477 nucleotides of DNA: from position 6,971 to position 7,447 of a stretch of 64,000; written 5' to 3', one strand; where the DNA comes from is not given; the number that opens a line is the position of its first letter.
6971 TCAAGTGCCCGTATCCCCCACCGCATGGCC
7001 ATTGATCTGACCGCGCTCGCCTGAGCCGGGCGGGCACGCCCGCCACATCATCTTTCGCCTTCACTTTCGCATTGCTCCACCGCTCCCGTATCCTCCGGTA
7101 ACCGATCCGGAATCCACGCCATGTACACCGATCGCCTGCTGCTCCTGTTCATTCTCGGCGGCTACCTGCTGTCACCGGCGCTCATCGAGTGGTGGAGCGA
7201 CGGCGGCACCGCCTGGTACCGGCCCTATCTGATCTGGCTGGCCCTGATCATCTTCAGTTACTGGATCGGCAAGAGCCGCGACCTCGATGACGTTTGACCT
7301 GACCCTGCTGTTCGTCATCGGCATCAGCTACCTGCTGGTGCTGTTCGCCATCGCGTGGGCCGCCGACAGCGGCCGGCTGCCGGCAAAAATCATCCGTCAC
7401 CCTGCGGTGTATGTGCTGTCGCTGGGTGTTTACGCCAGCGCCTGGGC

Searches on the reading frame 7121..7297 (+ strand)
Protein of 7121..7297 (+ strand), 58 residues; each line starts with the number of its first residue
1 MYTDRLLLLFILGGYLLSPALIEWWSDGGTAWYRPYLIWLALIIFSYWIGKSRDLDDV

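Call 29: search_protein_families(library=pfam, proteins=[window:7121-7297:+])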
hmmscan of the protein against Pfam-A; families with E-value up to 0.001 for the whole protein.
window:7121-7297:+ (58 aa): 0 families
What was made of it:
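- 7121..7297 (+): cbrX-like 58-aa ORF that overlaps the cbrA start by 11 nt. Pfam gives no hit (call 29).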
